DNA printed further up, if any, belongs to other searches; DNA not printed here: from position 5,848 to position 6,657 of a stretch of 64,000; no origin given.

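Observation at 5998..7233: LuxR-type regulator whose N-terminus looks like a domesticated IS630 transposase DNA-binding domain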

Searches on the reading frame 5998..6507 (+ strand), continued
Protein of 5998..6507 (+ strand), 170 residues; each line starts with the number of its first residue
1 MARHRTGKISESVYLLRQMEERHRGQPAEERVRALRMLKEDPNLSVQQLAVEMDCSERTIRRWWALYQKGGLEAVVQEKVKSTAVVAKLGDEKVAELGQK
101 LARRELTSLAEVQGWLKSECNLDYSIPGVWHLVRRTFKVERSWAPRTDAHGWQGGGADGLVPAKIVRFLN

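Call 49: search_protein_families(library=pfam, proteins=[L010:1462-2544:+, P0151, P0177, P0149, P0159, P0044, P0053, P0057, P0120, P0041], max_evalue=0.0001)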
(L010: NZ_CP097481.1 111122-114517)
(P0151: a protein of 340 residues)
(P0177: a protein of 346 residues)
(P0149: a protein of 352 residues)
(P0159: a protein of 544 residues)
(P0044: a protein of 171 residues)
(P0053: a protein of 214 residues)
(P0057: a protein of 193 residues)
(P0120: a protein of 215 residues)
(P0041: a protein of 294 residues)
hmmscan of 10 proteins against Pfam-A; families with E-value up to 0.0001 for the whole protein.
L010:1462-2544:+ (361 aa): 5 families
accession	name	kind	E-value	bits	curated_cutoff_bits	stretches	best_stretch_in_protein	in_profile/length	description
PF13358.12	DDE_3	-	9.1e-18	65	28.6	1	191-321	2-139/146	DDE superfamily endonuclease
PF13384.12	HTH_23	-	3.9e-10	39.7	24.6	1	32-80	3-49/50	Homeodomain-like domain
PF13551.12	HTH_29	-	8.9e-09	35.8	28.1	1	36-89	1-52/64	Winged helix-turn helix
PF13565.12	HTH_32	-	1.8e-08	35.2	33.7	1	64-137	1-72/73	Homeodomain-like domain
PF13518.12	HTH_28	-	4.2e-06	27.2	25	1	36-80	2-44/52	Helix-turn-helix domain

P0151 (340 aa): 1 family
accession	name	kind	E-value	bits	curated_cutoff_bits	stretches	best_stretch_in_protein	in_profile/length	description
PF13384.12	HTH_23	-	7.1e-06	26.1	24.6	1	29-75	5-49/50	Homeodomain-like domain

P0177 (346 aa): 12 families
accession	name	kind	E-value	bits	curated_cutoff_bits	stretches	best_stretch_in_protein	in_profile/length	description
PF13551.12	HTH_29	-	5.5e-14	52.4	28.1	1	31-79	1-47/64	Winged helix-turn helix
PF13384.12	HTH_23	-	1.2e-13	50.8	24.6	1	29-76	5-50/50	Homeodomain-like domain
PF13518.12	HTH_28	-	3.5e-11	43.4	25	1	31-76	2-45/52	Helix-turn-helix domain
PF08281.18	Sigma70_r4_2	-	1.3e-09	38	25.7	1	285-320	11-47/54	Sigma-70, region 4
PF00196.25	GerE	-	2.5e-09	37.1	23.5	1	285-335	3-53/57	Bacterial regulatory proteins, luxR family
PF08279.18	HTH_11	-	1.9e-06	28.1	25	0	303-328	19-43/55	HTH domain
PF12728.13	HTH_17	-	1e-05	26.2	27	0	303-322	5-24/51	Helix-turn-helix domain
PF13412.12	HTH_24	-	1.9e-05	24.6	21.9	0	303-321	21-39/48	Winged helix-turn-helix DNA-binding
PF04545.22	Sigma70_r4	-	1.9e-05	24.5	24.1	0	285-321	5-42/50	Sigma-70, region 4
PF13404.12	HTH_AsnC-type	-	6.6e-05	23.1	27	0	33-62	7-36/42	AsnC-type helix-turn-helix domain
PF08220.18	HTH_DeoR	-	7.5e-05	22.8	21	0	33-62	4-33/57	DeoR-like helix-turn-helix domain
PF13542.12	HTH_Tnp_ISL3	-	9e-05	22.3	27.4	0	19-63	5-46/51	Helix-turn-helix domain of transposase family ISL3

P0149 (352 aa): 7 families
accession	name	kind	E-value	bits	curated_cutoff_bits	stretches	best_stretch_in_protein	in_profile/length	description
PF13518.12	HTH_28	-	2.6e-28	98.2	25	3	86-136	2-52/52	Helix-turn-helix domain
PF13551.12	HTH_29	-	2.4e-27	95.2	28.1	2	86-136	1-51/64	Winged helix-turn helix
PF13384.12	HTH_23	-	2.1e-26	91.4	24.6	2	13-55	7-49/50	Homeodomain-like domain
PF13565.12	HTH_32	-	1.1e-15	58.3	33.7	2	272-343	2-73/73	Homeodomain-like domain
PF01527.26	HTH_Tnp_1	-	2.7e-08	34.4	24.1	0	13-55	12-54/75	Transposase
PF13011.12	LZ_Tnp_IS481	-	1.4e-06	28.9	22.2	0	237-293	7-63/85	leucine-zipper of insertion element IS481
PF08822.17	DUF1804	-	1.5e-05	25.4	29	0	20-51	16-47/164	Protein of unknown function (DUF1804)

P0159 (544 aa): 8 families
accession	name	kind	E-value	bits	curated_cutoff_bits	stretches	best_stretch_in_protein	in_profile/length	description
PF13565.12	HTH_32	-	1e-20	74.5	33.7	2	58-131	1-70/73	Homeodomain-like domain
PF00665.32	rve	-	3.4e-19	69.4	32.6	1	350-453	3-102/102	Integrase core domain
PF13518.12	HTH_28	-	5.4e-15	55.6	25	2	30-78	2-48/52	Helix-turn-helix domain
PF13384.12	HTH_23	-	1.4e-14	53.8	24.6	1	28-75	5-50/50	Homeodomain-like domain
PF13551.12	HTH_29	-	2.9e-12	46.9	28.1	1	30-86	1-57/64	Winged helix-turn helix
PF13683.12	rve_3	-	7.7e-10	38.8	26.5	1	441-511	1-67/67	Integrase core domain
PF13610.12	DDE_Tnp_IS240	-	8.4e-06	26.4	27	1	367-432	14-79/139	DDE domain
PF12728.13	HTH_17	-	5.9e-05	23.7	27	0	44-98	3-47/51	Helix-turn-helix domain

P0044 (171 aa): 5 families
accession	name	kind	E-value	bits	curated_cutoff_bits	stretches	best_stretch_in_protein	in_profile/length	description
PF13565.12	HTH_32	-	6e-09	36.8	33.7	1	58-132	1-73/73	Homeodomain-like domain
PF13551.12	HTH_29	-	1.3e-08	35.2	28.1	1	30-89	1-59/64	Winged helix-turn helix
PF13518.12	HTH_28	-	3.5e-08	33.8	25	1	30-83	2-51/52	Helix-turn-helix domain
PF13384.12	HTH_23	-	1.7e-06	28.1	24.6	1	29-74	6-49/50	Homeodomain-like domain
PF13592.12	HTH_33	-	6.1e-05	23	25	1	108-133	7-32/60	Winged helix-turn helix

P0053 (214 aa): 3 families
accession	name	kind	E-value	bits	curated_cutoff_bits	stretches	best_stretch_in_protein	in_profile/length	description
PF13565.12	HTH_32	-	4.5e-06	27.5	33.7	1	68-139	3-73/73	Homeodomain-like domain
PF13592.12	HTH_33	-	7e-05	22.8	25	0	114-140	6-32/60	Winged helix-turn helix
PF13551.12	HTH_29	-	9.3e-05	22.9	28.1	1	40-89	3-51/64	Winged helix-turn helix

P0057 (193 aa): 6 families
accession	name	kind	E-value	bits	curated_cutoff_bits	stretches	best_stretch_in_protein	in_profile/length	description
PF13518.12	HTH_28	-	4.4e-11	43.1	25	1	30-85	1-52/52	Helix-turn-helix domain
PF13384.12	HTH_23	-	1.3e-10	41.2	24.6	1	27-75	3-49/50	Homeodomain-like domain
PF13551.12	HTH_29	-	2.6e-09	37.5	28.1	1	31-86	1-55/64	Winged helix-turn helix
PF13565.12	HTH_32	-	5.5e-06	27.3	33.7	1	59-131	1-70/73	Homeodomain-like domain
PF01527.26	HTH_Tnp_1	-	2.3e-05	25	24.1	1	27-86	8-58/75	Transposase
PF12728.13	HTH_17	-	7e-05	23.5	27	0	44-65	2-23/51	Helix-turn-helix domain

P0120 (215 aa): 4 families
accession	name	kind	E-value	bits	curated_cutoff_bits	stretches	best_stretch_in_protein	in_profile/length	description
PF13592.12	HTH_33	-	4.2e-11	42.7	25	1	120-172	6-58/60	Winged helix-turn helix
PF13518.12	HTH_28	-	2.7e-08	34.2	25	1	44-94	2-50/52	Helix-turn-helix domain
PF13551.12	HTH_29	-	5.2e-07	30.1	28.1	1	44-104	1-61/64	Winged helix-turn helix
PF13384.12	HTH_23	-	2.8e-06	27.4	24.6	1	42-88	5-49/50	Homeodomain-like domain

P0041 (294 aa): 2 families
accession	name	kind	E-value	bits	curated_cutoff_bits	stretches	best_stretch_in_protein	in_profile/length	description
PF13518.12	HTH_28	-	4.3e-07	30.4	25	1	31-77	2-46/52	Helix-turn-helix domain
PF13565.12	HTH_32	-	2.9e-06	28.2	33.7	0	59-126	1-66/73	Homeodomain-like domain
